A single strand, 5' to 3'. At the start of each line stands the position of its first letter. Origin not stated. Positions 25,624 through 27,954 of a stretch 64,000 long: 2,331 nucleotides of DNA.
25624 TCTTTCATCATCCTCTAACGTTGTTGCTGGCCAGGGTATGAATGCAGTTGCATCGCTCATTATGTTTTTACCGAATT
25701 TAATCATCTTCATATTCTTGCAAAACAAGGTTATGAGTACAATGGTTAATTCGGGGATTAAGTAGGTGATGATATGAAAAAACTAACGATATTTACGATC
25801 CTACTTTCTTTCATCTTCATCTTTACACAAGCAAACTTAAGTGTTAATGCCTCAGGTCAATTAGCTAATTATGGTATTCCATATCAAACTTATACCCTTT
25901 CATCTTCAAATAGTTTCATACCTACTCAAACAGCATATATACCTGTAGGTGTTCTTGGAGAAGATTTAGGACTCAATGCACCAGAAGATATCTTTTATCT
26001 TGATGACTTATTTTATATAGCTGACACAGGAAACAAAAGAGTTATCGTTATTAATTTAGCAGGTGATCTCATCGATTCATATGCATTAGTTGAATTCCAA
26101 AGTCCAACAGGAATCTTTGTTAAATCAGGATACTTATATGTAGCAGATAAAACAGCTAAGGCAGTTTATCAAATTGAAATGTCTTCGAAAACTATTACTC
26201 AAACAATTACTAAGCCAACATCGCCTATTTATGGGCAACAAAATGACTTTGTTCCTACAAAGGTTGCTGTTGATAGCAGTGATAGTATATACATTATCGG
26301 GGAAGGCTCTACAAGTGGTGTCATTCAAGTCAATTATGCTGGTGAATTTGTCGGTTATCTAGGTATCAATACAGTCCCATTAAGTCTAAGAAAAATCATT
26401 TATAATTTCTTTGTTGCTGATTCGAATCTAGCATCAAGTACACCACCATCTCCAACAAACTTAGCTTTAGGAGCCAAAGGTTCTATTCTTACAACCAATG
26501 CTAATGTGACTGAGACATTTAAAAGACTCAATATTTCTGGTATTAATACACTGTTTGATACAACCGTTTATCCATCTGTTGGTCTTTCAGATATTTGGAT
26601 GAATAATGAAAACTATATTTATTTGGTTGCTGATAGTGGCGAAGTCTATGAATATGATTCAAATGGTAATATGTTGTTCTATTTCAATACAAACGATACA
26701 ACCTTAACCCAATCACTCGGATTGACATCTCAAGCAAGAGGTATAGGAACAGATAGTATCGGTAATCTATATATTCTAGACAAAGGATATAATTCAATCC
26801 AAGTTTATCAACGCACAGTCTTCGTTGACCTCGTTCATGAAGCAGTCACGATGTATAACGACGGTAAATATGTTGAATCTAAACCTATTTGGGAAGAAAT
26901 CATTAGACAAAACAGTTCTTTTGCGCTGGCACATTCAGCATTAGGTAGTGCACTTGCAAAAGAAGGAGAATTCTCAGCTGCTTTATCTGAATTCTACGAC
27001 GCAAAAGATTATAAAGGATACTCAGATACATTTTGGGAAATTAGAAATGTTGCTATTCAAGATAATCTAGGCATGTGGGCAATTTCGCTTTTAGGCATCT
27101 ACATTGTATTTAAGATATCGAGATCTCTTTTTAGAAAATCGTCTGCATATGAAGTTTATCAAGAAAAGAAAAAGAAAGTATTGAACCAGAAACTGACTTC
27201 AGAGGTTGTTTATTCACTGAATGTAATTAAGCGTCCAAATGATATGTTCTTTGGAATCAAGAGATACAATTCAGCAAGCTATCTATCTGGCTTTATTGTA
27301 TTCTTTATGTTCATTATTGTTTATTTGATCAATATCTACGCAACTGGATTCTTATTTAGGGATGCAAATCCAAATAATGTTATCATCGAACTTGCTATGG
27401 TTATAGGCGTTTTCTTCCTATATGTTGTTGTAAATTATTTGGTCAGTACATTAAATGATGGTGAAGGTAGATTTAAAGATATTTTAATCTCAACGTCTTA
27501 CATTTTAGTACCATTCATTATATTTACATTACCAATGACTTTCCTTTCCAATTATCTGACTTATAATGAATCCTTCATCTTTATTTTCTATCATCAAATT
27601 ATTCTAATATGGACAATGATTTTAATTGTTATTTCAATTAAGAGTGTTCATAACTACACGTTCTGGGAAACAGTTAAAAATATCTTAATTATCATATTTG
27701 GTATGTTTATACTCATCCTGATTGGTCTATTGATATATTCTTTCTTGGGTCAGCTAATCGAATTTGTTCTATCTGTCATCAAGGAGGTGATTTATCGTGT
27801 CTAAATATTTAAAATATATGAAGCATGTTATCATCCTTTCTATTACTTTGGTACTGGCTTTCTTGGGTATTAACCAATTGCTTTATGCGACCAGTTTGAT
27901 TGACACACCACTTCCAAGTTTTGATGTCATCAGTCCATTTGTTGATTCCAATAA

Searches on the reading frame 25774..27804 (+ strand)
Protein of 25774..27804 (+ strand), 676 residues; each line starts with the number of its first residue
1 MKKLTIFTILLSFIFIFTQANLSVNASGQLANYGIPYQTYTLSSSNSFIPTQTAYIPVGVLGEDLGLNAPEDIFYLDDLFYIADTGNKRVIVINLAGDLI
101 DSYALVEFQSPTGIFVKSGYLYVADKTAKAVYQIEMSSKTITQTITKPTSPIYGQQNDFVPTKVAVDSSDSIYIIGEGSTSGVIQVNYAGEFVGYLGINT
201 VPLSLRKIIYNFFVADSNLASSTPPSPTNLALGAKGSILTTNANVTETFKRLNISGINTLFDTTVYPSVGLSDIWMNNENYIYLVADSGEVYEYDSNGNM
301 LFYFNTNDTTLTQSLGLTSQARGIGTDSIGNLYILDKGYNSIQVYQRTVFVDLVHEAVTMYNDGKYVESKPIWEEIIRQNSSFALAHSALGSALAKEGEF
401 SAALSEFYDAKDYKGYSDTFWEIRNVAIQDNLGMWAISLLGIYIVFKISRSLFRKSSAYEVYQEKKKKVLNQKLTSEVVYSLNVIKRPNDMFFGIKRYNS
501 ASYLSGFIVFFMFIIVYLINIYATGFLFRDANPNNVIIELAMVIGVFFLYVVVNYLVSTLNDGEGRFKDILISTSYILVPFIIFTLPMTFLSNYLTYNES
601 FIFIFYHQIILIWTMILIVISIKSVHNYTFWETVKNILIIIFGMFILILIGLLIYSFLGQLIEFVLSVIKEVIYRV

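Call 5: search_protein_families(library=pfam, proteins=[window:25774-27804:+])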
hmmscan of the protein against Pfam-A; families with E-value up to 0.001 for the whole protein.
window:25774-27804:+ (676 aa): 3 families
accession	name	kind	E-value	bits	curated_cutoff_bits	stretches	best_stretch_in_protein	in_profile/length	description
PF04893.22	Yip1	-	1.5e-10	41.7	28.6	1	483-650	2-171/173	Yip1 domain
PF01436.27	NHL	-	5.6e-08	32.9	20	0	70-92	4-27/28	NHL repeat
PF06977.17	SdiA-regulated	-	8.6e-05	22.3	21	0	78-145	36-103/249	SdiA-regulated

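Call 60: search_protein_families(library=ncbifam, proteins=[window:25774-27804:+], max_evalue=0.01)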
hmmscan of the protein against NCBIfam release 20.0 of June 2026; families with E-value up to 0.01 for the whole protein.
window:25774-27804:+ (676 aa): 2 families
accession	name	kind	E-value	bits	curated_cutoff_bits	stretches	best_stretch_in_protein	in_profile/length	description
NF035926.1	scyF_NHL_VPEP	equivalog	7e-06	25.4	350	1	77-197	162-284/376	scytonemin biosynthesis PEP-CTERM protein ScyF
NF053768.1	CIS12_fam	equivalog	0.003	16.3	860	0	67-180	128-240/715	CIS12 family contractile injection system protein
